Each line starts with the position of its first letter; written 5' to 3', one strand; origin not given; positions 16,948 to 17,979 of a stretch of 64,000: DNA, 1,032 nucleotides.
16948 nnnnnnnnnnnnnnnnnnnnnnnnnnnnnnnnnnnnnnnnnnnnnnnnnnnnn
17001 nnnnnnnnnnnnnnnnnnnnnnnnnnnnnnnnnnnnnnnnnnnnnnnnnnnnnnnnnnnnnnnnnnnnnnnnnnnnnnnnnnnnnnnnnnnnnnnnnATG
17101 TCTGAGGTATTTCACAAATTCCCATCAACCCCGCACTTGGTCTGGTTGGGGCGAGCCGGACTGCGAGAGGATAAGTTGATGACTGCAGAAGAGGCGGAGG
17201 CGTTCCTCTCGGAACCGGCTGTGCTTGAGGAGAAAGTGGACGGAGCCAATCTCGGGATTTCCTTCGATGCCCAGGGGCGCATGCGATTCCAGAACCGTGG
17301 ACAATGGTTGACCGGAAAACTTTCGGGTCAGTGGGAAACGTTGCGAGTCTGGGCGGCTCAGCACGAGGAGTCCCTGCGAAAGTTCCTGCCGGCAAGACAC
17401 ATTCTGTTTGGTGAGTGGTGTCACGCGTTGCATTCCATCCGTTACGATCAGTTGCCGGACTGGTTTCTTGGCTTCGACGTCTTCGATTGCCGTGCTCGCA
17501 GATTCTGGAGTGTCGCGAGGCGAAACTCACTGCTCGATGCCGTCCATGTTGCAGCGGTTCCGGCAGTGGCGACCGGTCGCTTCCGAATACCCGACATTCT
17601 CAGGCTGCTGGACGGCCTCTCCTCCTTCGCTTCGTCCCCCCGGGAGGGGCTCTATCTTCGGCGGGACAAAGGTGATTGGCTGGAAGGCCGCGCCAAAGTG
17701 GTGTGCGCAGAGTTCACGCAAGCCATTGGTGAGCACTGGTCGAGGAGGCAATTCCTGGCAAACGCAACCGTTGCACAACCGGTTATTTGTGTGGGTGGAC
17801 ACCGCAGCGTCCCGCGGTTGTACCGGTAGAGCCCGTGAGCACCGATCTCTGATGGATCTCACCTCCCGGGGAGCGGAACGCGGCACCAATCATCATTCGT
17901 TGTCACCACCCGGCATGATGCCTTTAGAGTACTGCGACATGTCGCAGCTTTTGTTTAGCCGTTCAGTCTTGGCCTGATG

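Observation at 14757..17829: tRNA-Lys-adjacent three-gene module: ABC-type ATPase + PIN-like protein + RNA ligase (candidate RNA-targeting defence/repair system)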

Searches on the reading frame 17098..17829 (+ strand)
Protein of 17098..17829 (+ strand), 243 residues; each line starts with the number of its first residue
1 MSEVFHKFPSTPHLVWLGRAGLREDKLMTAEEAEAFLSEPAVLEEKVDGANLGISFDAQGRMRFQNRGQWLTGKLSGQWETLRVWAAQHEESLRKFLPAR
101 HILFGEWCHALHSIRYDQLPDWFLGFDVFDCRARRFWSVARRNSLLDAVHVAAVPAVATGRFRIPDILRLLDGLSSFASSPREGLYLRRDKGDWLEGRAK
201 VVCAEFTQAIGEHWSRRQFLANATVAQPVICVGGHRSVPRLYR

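Call 5: search_protein_families(library=pfam, proteins=[window:17098-17829:+], max_evalue=1)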
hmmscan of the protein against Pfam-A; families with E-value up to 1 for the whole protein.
window:17098-17829:+ (243 aa): 1 family
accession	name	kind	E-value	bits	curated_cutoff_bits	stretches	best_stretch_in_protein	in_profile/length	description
PF09414.15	RNA_ligase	-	2.8e-30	106.1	27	1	40-201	2-170/171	RNA ligase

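Call 6: search_protein_families(library=padloc, proteins=[window:17098-17829:+], max_evalue=1)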
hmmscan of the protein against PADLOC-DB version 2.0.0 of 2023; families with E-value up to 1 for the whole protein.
window:17098-17829:+ (243 aa): 0 families

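Call 7: search_protein_families(library=ncbifam, proteins=[window:17098-17829:+], max_evalue=1)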
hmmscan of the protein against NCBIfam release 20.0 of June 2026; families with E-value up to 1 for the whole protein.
window:17098-17829:+ (243 aa): 0 families

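Call 9: find_homologous_proteins(query=window:17098-17829:+)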
Query window:17098-17829:+ (243 aa): 1320 proteins with E <= 0.001 among 2007 candidates; the best 120 are listed.
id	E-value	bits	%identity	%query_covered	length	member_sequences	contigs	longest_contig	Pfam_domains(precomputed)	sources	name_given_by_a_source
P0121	7.3e-144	496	100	89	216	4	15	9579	PF09414.16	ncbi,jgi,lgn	jgi:hypothetical protein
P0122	1.0e-96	341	67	93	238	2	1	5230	PF09414.16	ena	-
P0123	2.8e-92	327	62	94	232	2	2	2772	PF09414.16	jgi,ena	-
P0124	1.2e-91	325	61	91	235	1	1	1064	PF09414.16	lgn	-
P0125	2.1e-90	321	61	97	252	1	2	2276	PF09414.16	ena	-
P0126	2.3e-90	320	60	97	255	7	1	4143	PF09414.16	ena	-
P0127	3.5e-90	320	61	93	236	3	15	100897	PF09414.16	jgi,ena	jgi:hypothetical protein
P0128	1.3e-89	318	60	94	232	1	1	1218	PF09414.16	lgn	-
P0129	4.7e-89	316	62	91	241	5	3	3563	PF09414.16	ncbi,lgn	-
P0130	8.5e-89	315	58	94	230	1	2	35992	PF09414.16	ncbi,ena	-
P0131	1.9e-88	314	57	94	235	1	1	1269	PF09414.16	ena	-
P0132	4.5e-88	313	62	91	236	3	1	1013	PF09414.16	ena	-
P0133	4.6e-88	313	59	95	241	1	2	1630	PF09414.16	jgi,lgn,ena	-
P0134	7.9e-88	312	58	98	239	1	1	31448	PF09414.16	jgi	-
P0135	9.7e-88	312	59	95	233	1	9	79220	PF09414.16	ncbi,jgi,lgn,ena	jgi:hypothetical protein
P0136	2.1e-87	311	69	83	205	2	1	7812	PF09414.16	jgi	jgi:hypothetical protein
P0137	3.1e-87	310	61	91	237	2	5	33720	PF09414.16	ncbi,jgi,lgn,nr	ncbi:MAG: hypothetical protein FJ387_10860 [Verrucomicrobia bacterium]|nr:hypothetical protein [Verr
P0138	8.4e-87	309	61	91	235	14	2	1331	PF09414.16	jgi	-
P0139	1.4e-86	308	60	91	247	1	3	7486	PF09414.16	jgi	jgi:ATP-dependent RNA circularization protein (DNA/RNA ligase family)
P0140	1.9e-86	308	61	91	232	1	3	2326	PF09414.16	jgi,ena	-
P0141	3.8e-86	307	59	91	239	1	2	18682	PF09414.16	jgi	jgi:hypothetical protein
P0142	4.5e-86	306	57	91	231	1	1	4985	PF09414.16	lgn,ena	-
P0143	6.6e-86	306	58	91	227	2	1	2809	PF09414.16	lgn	-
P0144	7.8e-86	306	60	93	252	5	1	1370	PF09414.16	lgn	-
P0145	1.2e-85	305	60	91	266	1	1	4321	PF09414.16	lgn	-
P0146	1.8e-85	304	58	94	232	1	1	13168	PF09414.16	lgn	-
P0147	1.8e-85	304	60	91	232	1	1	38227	PF09414.16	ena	-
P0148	2.0e-85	304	59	92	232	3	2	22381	PF09414.16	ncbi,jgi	jgi:hypothetical protein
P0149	4.3e-85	303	57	96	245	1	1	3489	PF09414.16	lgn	-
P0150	5.5e-85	303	60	94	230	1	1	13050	PF09414.16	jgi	jgi:hypothetical protein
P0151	8.9e-85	302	60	92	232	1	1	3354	PF09414.16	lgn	-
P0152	1.3e-84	302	59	91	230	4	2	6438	PF09414.16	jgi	jgi:ATP-dependent RNA circularization protein (DNA/RNA ligase family)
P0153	1.4e-84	301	57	93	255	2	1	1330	PF09414.16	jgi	jgi:hypothetical protein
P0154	2.2e-84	301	56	94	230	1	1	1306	PF09414.16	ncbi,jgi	jgi:hypothetical protein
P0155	3.7e-84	300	56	93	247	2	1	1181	PF09414.16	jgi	jgi:hypothetical protein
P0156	7.4e-84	299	58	91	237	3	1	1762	PF09414.16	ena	-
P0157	9.0e-84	299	59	91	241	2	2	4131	PF09414.16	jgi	-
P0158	2.5e-83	297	57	94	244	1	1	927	PF09414.16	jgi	jgi:hypothetical protein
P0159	3.0e-83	297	59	94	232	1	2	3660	PF09414.16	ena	-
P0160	3.3e-83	297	59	91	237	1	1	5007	PF09414.16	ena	-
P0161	6.6e-83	296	57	94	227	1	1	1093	PF09414.16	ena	-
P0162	1.1e-82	295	54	98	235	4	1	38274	PF09414.16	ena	-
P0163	1.3e-82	295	58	93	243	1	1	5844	PF09414.16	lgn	-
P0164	1.6e-82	295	59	92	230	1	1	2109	PF09414.16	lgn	-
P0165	3.0e-82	294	59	90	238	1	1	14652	PF09414.16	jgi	jgi:hypothetical protein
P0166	3.5e-82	294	57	94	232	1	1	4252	PF09414.16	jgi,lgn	jgi:hypothetical protein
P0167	3.9e-82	293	57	93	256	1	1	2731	PF09414.16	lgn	-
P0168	8.1e-82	292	54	91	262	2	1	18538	PF09414.16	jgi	jgi:hypothetical protein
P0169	1.1e-81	292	55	91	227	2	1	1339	PF09414.16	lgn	-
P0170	1.8e-81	291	57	91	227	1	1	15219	PF09414.16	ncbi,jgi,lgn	-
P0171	2.0e-81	291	59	91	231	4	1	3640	PF09414.16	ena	-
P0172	3.5e-81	290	56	93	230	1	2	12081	PF09414.16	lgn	-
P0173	3.9e-81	290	59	92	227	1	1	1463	PF09414.16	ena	-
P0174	4.1e-81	290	58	91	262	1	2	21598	PF09414.16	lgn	-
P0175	5.4e-81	290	55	92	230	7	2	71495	PF09414.16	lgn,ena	-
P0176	5.5e-81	290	56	92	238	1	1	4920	PF09414.16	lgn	-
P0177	2.3e-80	288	55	94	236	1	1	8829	PF09414.16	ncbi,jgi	jgi:ATP-dependent RNA circularization protein (DNA/RNA ligase family)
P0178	3.1e-80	287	56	90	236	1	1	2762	PF09414.16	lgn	-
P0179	2.2e-79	284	55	91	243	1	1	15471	PF09414.16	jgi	jgi:hypothetical protein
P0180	9.6e-79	282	55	93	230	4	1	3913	PF09414.16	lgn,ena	-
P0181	5.2e-78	280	55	92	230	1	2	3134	PF09414.16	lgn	-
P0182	2.3e-77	278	55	93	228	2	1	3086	PF09414.16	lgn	-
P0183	2.5e-77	278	54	93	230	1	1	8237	PF09414.16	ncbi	-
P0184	6.9e-77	276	55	89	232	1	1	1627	PF09414.16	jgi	-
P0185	1.5e-76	275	55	91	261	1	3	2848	PF09414.16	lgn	-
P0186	2.1e-76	275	52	98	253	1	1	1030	PF09414.16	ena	-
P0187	1.9e-75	272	57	92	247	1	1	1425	PF09414.16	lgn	-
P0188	2.2e-75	271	55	89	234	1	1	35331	PF09414.16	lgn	-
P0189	2.8e-75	271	57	89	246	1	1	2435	PF09414.16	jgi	jgi:ATP-dependent RNA circularization protein (DNA/RNA ligase family)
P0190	2.5e-74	268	55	91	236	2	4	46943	PF09414.16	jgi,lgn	-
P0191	3.3e-74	268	54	91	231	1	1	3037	PF09414.16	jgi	-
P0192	4.5e-74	267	54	94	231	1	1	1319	PF09414.16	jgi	jgi:ATP-dependent RNA circularization protein (DNA/RNA ligase family)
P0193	6.7e-73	263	59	81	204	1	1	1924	PF09414.16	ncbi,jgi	jgi:hypothetical protein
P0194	8.2e-73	263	55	89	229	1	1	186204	PF09414.16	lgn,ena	-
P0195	1.7e-72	262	52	93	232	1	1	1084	PF09414.16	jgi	jgi:hypothetical protein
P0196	2.2e-72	262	52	91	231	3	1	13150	PF09414.16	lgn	-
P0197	2.4e-72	261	55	91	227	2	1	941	PF09414.16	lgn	-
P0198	2.4e-72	261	53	90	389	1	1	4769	PF09414.16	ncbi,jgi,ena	jgi:hypothetical protein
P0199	4.9e-72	260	52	91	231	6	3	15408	PF09414.16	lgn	-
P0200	5.9e-72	260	54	90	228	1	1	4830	PF09414.16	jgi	jgi:hypothetical protein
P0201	1.1e-71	259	55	93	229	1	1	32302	PF09414.16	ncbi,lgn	ncbi:MAG: RNA ligase family protein [Chthoniobacteraceae bacterium]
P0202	1.3e-71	259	53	91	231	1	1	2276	PF09414.16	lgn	-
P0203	2.2e-71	258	52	93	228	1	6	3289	PF09414.16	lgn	-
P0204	2.4e-71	258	54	91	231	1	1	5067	PF09414.16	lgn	-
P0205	2.6e-71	258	56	86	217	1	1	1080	PF09414.16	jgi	jgi:hypothetical protein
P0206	3.5e-71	258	55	91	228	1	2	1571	PF09414.16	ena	-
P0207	5.4e-71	257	55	90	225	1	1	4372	PF09414.16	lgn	-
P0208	7.0e-71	257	55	92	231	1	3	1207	PF09414.16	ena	-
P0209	1.1e-70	256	54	88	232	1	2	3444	PF09414.16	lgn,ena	-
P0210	1.2e-70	256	53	89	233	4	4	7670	PF09414.16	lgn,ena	-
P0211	1.6e-70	255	53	93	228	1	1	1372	PF09414.16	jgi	jgi:ATP-dependent RNA circularization protein (DNA/RNA ligase family)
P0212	1.6e-70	255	51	92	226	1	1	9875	PF09414.16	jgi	jgi:ATP-dependent RNA circularization protein (DNA/RNA ligase family)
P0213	2.3e-70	255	53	91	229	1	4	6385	PF09414.16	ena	-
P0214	3.7e-70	254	54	91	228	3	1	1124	PF09414.16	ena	-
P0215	6.8e-70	253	55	91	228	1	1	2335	PF09414.16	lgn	-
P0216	1.0e-69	253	52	95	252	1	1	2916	PF09414.16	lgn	-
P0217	2.4e-69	252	52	93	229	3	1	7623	PF09414.16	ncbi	-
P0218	2.5e-69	252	51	93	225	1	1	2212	PF09414.16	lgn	-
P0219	2.9e-69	251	52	91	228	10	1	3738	PF09414.16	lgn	-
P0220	2.9e-69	251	55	89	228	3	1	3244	PF09414.16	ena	-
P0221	3.3e-69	251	51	96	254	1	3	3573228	PF09414.16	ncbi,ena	-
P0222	4.0e-69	251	56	80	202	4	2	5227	PF09414.16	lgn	-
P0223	4.9e-69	251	54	90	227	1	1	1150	PF09414.16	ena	-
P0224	5.7e-69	250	51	91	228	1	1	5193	PF09414.16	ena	-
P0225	8.3e-69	250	52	97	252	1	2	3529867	PF09414.16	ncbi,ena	-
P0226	9.3e-69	250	50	91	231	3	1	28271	PF09414.16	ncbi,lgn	-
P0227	1.1e-68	249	50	95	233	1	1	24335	PF09414.16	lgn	-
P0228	1.4e-68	249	52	93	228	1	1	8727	PF09414.16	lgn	-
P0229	1.6e-68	249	54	93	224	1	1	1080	PF09414.16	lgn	-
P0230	2.4e-68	248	51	89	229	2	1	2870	PF09414.16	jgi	-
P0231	4.1e-68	248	53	90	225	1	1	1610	PF09414.16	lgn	-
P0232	1.0e-67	246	54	91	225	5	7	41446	PF09414.16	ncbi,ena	-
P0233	1.1e-67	246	52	91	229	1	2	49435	PF09414.16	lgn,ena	-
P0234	1.1e-67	246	53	91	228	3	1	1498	PF09414.16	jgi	-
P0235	1.2e-67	246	51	93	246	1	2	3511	PF09414.16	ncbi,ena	-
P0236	1.5e-67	246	50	91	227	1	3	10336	PF09414.16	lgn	-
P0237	1.9e-67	245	53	90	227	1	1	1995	PF09414.16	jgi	jgi:hypothetical protein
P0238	2.0e-67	245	53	91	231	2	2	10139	PF09414.16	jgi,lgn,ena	jgi:hypothetical protein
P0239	2.1e-67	245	50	94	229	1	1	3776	PF09414.16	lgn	-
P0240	2.3e-67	245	52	93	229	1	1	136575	PF09414.16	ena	-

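Call 17: search_solved_structures(query=window:17098-17829:+, max_evalue=1, show_alignments=2)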
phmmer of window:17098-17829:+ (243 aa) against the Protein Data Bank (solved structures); distinct sequences matched with E-value up to 1: 0.

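Call 20: search_solved_structures(query=A2, max_evalue=10, show_alignments=3)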
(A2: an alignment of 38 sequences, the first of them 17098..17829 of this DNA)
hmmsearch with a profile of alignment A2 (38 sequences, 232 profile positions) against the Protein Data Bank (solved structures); distinct sequences matched with E-value up to 10: 16.
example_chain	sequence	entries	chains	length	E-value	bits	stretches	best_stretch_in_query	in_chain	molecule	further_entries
3qwu_A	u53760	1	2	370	9.7e-06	28.5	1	37-203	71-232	DNA ligase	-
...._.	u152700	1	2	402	1.9e-05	27.5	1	30-194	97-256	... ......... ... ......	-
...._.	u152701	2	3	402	2.8e-05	27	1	30-191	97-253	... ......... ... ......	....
2vug_A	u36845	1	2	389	6.1e-05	25.9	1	36-194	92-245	PAB1020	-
8ucg_A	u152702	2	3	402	0.00028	23.7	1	31-194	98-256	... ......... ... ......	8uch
5cot_A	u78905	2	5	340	0.00073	22.3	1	75-193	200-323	Naegleria gruberi RNA ligase | RNA ligase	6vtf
6vt5_A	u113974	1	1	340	0.00073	22.3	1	75-193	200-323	RNA Ligase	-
6vt4_A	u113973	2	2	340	0.00078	22.2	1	75-193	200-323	RNA Ligase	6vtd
6vt3_A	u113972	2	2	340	0.00078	22.2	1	46-192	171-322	RNA Ligase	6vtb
6vt9_A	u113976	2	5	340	0.001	21.9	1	41-193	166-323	RNA ligase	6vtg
5cou_A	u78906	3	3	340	0.0012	21.6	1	84-193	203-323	Naegleria gruberi RNA ligase | RNA ligase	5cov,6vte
6vt0_A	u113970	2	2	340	0.0013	21.5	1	84-193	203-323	RNA Ligase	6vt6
6vt1_A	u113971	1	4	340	0.0013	21.5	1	84-193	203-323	RNA Ligase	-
6vt8_A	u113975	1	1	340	0.0092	18.7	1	75-193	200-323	RNA Ligase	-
5d1o_A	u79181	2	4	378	0.027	17.2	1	23-187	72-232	ATP-dependent RNA ligase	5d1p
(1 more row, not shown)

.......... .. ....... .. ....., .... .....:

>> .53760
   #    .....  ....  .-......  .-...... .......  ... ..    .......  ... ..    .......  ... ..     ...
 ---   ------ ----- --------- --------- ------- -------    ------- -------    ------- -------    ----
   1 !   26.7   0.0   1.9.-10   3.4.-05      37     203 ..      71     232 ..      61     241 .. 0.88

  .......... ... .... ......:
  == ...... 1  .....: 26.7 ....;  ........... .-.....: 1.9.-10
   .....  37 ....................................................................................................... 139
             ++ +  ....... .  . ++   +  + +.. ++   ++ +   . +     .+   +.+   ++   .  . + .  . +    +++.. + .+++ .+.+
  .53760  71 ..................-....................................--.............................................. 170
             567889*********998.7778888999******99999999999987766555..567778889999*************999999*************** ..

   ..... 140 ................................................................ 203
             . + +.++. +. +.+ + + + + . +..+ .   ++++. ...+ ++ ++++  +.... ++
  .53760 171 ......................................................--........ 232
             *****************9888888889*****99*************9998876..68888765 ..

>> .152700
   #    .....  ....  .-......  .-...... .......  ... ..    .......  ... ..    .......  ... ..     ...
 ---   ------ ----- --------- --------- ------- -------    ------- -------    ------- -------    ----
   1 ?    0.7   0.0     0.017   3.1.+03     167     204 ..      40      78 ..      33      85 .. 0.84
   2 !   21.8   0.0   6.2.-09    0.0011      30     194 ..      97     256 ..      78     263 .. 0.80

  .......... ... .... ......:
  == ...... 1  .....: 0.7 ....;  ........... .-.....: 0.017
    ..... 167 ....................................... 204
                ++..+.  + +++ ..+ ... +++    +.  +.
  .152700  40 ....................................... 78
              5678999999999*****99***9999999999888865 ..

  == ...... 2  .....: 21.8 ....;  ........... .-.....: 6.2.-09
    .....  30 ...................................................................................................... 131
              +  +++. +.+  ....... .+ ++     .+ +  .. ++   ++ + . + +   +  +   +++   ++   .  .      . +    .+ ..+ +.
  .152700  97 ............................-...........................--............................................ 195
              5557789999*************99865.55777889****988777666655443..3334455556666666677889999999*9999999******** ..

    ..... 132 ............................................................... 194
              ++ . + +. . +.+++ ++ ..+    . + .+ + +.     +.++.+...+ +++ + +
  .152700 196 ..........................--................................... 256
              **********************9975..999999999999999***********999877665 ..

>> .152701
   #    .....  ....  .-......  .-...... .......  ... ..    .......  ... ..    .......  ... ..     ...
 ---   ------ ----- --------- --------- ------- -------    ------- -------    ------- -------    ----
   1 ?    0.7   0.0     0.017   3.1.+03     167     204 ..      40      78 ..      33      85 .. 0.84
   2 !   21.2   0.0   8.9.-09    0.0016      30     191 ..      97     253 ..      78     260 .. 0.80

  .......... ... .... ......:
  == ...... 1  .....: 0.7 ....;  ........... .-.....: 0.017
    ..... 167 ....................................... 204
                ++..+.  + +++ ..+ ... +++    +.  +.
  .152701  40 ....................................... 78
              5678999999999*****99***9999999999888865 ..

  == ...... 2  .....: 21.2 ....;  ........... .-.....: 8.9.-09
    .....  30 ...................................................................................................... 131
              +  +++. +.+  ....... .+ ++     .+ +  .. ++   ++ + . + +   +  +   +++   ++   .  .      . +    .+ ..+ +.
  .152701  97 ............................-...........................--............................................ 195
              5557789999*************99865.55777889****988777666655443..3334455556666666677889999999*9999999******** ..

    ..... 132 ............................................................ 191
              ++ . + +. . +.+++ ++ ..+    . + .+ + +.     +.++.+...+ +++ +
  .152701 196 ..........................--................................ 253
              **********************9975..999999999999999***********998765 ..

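Call 44: search_dna_similar(query=window:17098-17829:+, collection=plasmids, mode=protein, max_evalue=0.001, max_rows=30)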
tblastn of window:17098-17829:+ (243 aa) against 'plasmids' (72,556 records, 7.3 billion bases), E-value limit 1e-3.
Records with a match: 34; places in all: 35; records where one place covers at least 80% of the query: 17.
Best place of each record, by identity: <60% 34.
By first word of the organism name: Ralstonia 12; Aeromonas 6; Variovorax 4; Pseudomonas 3; Bosea 2; Azotobacter 1; Tistrella 1; Rhodococcus 1; Sphaerospermopsis 1; Rhizobium 1; and 2 more.
By predicted mobility (MOB-suite, as given by PLSDB): non-mobilizable 21; conjugative 7; mobilizable 6.
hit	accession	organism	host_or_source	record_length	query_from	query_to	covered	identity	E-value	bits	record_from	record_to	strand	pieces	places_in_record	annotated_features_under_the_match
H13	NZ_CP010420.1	Azotobacter chroococcum NCIMB 8003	cell culture,soil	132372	5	217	88%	49.1%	2e-56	200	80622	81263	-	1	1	RNA ligase family protein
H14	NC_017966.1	Tistrella mobilis KA081020-065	-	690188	5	217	88%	48.2%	9e-48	175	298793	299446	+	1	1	RNA ligase family protein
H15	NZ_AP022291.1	Aeromonas veronii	-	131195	1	217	89%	45.4%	6e-53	190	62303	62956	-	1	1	RNA ligase family protein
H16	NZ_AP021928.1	Aeromonas caviae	-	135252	1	217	89%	45.4%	6e-53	190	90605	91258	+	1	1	RNA ligase family protein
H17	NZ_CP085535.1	Aeromonas salmonicida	Brook charr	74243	1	217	89%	45.4%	1e-52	189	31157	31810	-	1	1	RNA ligase family protein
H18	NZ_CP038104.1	Aeromonas salmonicida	Salvelinus fontinalis,whole organism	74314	1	217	89%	45.4%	1e-52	189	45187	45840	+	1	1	RNA ligase family protein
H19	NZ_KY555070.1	Aeromonas salmonicida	-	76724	1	217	89%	45.4%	1e-52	189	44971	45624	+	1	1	RNA ligase family protein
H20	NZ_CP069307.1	Rhodococcus aetherivorans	monoisolate,Minnesota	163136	1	222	91%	39.2%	4e-33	133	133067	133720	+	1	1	RNA ligase family protein | hypothetical protein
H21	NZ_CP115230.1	Pseudomonas aeruginosa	Homo sapiens,culture samples from human ...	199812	5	241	98%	32.2%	5e-21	99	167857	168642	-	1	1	RNA ligase family protein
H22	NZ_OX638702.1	Pseudomonas aeruginosa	Homo sapiens,blood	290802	5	241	98%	31.5%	2e-20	97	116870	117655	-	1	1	RNA ligase family protein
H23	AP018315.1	Sphaerospermopsis kisseleviana NIES-73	-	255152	1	222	91%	32.3%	7e-26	112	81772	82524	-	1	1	hypothetical protein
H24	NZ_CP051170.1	Ralstonia pseudosolanacearum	Whole organism,potato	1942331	7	225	90%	32.7%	1e-17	89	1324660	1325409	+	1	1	none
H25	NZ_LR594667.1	Variovorax sp. SRS16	linuron-contaminated soil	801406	5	222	90%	31.4%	3e-19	93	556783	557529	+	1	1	RNA ligase family protein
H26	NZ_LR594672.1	Variovorax sp. PBL-E5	linuron-contaminated soil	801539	5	222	90%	31.4%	3e-19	93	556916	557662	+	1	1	RNA ligase family protein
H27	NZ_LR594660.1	Variovorax sp. PBL-H6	linuron-contaminated soil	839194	5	222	90%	31.4%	3e-19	93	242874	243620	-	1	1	RNA ligase family protein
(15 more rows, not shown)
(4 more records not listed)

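Call 47: get_annotated_region(hit=H21, flank=6000)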
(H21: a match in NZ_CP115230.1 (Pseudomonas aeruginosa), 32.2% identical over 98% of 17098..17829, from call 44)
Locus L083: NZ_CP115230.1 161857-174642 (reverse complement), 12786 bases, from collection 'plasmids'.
description: Pseudomonas aeruginosa strain F051 plasmid pF051, complete sequence
organism: Pseudomonas aeruginosa (NCBI taxid 287)
taxonomy: Bacteria; Pseudomonadota; Gammaproteobacteria; Pseudomonadales; Pseudomonadaceae; Pseudomonas; Pseudomonas aeruginosa
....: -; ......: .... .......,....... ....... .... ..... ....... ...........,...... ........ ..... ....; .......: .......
typing (MOB-suite, as given by PLSDB): non-mobilizable
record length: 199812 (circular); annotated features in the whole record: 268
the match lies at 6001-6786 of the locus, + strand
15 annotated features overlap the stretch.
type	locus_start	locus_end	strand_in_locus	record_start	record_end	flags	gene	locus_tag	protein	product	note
CDS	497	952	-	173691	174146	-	-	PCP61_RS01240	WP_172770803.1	hypothetical protein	-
CDS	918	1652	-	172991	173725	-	-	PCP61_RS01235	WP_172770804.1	hypothetical protein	-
CDS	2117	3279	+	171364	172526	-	-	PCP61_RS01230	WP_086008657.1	IS3-like element IS222 family transposase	GO:0006313 - DNA transposition [Evidence IEA]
CDS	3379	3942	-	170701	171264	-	-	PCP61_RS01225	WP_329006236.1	hypothetical protein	-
CDS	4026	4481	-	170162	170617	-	-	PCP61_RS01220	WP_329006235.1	hypothetical protein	-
CDS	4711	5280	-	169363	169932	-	-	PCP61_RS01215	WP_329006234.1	hypothetical protein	-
CDS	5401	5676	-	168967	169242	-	-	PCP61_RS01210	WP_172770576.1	hypothetical protein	-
CDS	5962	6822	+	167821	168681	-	-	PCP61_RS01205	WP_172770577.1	RNA ligase family protein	-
CDS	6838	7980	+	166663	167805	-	-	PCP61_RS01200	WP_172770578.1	AAA family ATPase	-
CDS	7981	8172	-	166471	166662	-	-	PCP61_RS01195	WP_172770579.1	hypothetical protein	-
CDS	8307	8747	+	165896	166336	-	-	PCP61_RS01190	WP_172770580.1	hypothetical protein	-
CDS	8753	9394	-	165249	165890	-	-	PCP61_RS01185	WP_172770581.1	SOS response-associated peptidase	GO:0018142 - protein-DNA covalent cross-linking [Evidence IEA]; GO:0009432 - SOS response [Evidence IEA]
CDS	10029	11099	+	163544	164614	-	-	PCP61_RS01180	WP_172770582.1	hypothetical protein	-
CDS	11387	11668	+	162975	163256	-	-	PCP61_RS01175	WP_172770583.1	hypothetical protein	-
CDS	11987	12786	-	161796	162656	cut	-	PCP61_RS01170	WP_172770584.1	3'-5' exonuclease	-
